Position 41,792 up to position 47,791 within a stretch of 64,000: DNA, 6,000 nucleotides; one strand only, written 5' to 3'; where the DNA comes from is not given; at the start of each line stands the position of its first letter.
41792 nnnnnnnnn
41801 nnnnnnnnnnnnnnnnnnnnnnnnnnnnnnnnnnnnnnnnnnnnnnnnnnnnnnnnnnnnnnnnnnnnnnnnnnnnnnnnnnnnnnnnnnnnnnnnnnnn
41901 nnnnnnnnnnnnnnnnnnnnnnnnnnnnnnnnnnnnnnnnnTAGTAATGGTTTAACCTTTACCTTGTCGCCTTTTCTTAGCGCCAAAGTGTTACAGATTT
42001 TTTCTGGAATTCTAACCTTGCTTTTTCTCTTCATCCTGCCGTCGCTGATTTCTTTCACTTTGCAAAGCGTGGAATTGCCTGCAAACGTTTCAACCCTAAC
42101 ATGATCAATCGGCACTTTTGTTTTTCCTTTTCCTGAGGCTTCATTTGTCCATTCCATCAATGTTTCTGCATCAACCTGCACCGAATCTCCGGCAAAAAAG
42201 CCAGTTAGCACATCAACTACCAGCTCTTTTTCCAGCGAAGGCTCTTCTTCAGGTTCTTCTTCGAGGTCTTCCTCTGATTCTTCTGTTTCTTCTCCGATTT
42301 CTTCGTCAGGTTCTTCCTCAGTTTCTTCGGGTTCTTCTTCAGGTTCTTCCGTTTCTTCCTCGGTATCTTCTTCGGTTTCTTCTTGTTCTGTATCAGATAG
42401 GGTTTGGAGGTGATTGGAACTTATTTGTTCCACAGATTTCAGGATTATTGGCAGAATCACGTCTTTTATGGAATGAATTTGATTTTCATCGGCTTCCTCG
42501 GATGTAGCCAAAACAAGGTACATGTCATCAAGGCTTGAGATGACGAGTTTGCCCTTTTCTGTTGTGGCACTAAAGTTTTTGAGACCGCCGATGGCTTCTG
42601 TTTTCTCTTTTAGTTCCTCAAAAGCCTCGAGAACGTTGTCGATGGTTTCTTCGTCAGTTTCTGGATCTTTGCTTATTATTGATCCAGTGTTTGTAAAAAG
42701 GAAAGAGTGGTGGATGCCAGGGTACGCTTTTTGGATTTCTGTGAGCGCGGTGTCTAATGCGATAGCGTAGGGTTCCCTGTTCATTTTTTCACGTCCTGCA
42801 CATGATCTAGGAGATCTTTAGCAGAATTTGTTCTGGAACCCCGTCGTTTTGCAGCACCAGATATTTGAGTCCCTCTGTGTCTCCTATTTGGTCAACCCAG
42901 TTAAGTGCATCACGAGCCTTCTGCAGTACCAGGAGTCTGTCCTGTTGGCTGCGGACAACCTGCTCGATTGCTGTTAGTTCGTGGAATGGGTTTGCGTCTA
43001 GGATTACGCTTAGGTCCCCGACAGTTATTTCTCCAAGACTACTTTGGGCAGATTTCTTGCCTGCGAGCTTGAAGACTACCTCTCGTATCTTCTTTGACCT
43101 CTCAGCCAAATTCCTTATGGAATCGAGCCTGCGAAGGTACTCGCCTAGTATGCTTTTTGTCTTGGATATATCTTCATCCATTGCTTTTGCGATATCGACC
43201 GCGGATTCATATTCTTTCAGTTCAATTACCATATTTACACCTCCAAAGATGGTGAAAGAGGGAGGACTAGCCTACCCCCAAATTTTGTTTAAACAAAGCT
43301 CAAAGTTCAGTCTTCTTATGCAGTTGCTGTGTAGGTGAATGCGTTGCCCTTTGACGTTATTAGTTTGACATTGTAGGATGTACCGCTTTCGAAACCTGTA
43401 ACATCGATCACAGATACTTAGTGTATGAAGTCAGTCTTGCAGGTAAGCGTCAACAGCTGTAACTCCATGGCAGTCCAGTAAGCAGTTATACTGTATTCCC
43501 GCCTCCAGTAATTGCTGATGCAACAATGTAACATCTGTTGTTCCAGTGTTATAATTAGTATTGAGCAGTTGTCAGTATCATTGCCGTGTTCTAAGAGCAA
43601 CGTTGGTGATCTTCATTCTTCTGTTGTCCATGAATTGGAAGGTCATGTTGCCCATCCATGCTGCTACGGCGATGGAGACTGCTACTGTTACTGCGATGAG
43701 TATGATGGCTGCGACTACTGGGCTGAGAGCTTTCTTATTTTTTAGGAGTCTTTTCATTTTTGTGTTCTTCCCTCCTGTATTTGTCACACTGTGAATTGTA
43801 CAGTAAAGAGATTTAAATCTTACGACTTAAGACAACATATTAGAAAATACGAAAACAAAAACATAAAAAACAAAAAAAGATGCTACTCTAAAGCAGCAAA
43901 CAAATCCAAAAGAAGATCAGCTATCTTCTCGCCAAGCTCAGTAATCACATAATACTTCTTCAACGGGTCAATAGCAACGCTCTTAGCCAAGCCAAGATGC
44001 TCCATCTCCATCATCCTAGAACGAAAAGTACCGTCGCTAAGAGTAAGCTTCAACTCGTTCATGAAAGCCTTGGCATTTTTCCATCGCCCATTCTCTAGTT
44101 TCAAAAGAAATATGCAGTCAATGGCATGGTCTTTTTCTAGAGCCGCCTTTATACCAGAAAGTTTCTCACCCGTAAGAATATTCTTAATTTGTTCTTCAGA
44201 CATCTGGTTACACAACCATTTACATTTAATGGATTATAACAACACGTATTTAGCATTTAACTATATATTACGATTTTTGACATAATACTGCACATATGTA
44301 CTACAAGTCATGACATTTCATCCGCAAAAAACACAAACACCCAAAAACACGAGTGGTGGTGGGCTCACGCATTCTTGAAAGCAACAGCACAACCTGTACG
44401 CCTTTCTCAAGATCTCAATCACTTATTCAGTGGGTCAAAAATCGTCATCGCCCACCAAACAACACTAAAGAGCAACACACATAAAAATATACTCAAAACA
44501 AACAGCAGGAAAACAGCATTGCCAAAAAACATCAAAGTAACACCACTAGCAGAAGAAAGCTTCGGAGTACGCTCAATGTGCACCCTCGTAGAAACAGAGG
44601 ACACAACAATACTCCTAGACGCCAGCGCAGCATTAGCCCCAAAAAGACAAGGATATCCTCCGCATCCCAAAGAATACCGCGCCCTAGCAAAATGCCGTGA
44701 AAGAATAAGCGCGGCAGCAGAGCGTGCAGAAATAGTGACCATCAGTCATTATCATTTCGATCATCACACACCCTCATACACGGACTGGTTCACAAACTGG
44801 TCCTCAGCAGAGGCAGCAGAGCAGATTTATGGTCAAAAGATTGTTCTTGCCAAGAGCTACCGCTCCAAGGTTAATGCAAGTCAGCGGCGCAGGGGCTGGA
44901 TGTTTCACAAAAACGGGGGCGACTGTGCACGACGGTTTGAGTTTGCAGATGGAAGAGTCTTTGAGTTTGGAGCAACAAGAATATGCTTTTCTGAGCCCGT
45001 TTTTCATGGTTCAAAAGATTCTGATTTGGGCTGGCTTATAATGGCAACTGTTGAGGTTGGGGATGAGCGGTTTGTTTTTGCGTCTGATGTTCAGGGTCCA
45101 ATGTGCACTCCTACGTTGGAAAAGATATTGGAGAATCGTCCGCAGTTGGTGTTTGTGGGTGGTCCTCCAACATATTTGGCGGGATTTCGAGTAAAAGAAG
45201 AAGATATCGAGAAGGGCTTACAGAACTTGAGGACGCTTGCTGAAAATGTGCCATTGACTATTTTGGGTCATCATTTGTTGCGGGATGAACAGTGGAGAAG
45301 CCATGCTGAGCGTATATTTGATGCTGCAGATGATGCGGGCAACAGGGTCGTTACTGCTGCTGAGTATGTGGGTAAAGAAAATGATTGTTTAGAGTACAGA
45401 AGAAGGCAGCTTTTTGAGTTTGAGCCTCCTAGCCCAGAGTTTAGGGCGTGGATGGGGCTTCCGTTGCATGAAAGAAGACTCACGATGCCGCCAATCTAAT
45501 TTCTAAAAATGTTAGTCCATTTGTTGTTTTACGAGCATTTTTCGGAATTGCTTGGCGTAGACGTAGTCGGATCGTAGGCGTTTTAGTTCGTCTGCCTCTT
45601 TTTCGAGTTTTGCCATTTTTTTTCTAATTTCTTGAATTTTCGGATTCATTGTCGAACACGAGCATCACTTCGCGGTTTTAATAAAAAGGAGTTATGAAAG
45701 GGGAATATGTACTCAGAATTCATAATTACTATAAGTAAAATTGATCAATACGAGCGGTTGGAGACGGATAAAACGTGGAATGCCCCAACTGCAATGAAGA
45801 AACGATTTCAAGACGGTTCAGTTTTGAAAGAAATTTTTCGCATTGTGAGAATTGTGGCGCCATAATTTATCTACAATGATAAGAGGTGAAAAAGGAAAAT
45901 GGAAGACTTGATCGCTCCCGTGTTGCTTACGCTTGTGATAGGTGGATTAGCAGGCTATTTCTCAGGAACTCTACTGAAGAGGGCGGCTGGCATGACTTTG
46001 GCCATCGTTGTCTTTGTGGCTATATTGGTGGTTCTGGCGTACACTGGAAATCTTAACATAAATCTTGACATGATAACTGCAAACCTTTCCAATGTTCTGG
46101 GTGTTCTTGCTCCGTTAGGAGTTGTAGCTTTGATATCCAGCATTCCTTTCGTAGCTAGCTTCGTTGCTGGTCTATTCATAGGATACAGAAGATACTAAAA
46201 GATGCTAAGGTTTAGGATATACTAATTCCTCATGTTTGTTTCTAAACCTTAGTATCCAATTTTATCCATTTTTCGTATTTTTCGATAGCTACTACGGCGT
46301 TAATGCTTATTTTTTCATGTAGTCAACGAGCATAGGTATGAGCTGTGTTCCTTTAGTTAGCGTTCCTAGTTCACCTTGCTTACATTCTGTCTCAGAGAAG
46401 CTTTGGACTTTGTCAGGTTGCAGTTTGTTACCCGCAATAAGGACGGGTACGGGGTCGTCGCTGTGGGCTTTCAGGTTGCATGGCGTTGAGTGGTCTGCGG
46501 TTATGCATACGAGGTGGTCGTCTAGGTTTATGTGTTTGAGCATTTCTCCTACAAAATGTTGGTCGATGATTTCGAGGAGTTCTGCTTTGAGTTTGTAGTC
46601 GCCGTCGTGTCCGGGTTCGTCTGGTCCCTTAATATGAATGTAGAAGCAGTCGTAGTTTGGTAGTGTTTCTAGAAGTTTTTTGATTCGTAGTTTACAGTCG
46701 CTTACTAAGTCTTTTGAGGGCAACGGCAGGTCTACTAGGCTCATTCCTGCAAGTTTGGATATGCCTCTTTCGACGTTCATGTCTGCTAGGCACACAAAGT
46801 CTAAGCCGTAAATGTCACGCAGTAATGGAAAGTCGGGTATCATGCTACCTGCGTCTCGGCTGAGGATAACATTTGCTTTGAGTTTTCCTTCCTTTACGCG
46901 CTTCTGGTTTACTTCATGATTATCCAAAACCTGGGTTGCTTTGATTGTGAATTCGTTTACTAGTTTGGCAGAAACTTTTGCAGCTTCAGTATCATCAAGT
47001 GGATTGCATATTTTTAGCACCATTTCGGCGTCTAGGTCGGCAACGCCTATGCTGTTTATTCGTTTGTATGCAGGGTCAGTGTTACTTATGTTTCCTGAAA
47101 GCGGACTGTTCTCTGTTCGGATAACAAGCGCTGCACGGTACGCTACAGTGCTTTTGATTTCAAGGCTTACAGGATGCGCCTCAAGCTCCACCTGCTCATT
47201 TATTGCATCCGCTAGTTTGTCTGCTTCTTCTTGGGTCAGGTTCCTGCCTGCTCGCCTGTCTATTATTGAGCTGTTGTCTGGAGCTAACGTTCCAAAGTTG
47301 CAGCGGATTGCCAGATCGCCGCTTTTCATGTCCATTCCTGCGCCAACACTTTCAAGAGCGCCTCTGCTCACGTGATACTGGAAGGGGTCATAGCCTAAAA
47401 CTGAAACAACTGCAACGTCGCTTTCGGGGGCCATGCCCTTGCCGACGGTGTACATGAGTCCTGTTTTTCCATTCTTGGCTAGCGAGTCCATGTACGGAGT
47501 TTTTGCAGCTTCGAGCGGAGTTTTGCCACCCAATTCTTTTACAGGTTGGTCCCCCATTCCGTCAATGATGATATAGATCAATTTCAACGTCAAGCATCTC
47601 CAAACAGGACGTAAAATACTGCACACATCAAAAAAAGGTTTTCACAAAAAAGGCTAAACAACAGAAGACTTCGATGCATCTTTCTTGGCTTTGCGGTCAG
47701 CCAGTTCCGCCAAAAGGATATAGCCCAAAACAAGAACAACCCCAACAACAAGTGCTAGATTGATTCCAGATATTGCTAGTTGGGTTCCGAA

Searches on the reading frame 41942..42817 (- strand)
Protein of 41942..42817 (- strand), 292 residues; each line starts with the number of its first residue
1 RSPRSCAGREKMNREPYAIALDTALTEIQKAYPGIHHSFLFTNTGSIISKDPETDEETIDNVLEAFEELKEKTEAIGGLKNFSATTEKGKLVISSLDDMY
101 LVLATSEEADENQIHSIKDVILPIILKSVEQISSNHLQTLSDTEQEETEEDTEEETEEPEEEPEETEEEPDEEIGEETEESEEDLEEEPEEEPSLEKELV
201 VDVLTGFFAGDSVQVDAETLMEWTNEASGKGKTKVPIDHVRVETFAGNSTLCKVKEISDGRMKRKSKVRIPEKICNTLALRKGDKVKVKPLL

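Call 58: search_protein_families(library=pfam, proteins=[window:41942-42817:-], max_evalue=0.01)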
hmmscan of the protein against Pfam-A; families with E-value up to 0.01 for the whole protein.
window:41942-42817:- (292 aa): 2 families
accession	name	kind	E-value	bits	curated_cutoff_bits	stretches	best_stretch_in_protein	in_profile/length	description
PF03853.21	YjeF_N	-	0.00059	20.3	24.9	1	172-231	78-131/169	YjeF-related protein N-terminus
PF05395.17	DARPP-32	-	0.0038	17.8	24.6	1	123-192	75-145/169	Protein phosphatase inhibitor 1/DARPP-32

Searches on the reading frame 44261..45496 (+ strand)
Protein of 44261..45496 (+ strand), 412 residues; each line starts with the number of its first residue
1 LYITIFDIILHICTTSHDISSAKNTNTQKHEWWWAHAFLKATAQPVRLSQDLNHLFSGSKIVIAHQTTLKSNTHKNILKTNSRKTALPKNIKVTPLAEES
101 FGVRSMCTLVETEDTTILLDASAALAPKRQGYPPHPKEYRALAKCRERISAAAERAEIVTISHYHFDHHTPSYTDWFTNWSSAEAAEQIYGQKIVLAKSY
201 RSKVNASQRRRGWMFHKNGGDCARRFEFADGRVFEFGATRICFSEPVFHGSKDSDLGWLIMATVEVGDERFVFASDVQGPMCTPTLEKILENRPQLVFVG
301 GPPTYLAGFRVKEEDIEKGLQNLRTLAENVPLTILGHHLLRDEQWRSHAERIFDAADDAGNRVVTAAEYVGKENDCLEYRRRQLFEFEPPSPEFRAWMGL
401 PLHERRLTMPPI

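Call 71: search_protein_families(library=pfam, proteins=[window:44261-45496:+], max_evalue=0.001)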
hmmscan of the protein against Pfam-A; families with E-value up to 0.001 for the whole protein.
window:44261-45496:+ (412 aa): 1 family
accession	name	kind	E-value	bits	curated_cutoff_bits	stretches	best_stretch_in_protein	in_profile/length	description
PF00753.33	Lactamase_B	-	0.00087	19.7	22.7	0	105-168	6-56/196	Metallo-beta-lactamase superfamily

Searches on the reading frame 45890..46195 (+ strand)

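Call 78: search_protein_families(library=pfam, proteins=[window:45890-46195:+], max_evalue=0.01)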
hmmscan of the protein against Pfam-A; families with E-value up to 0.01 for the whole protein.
window:45890-46195:+ (102 aa): 1 family
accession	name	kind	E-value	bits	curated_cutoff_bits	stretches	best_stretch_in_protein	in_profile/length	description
PF04930.20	FUN14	-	1.7e-05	25.6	22.5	1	15-98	1-91/92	FUN14 family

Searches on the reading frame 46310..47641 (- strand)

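Call 71: search_protein_families(library=pfam, proteins=[window:46310-47641:-], max_evalue=0.001)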
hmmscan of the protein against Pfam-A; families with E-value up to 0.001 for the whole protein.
window:46310-47641:- (444 aa): 2 families
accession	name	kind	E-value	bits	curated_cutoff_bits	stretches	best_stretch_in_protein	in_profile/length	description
PF10143.14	PhosphMutase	-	1.4e-48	165.4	21.5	1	55-245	1-170/170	2,3-bisphosphoglycerate-independent phosphoglycerate mutase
PF01676.23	Metalloenzyme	-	3e-39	135.5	24.3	1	21-428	3-240/252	Metalloenzyme superfamily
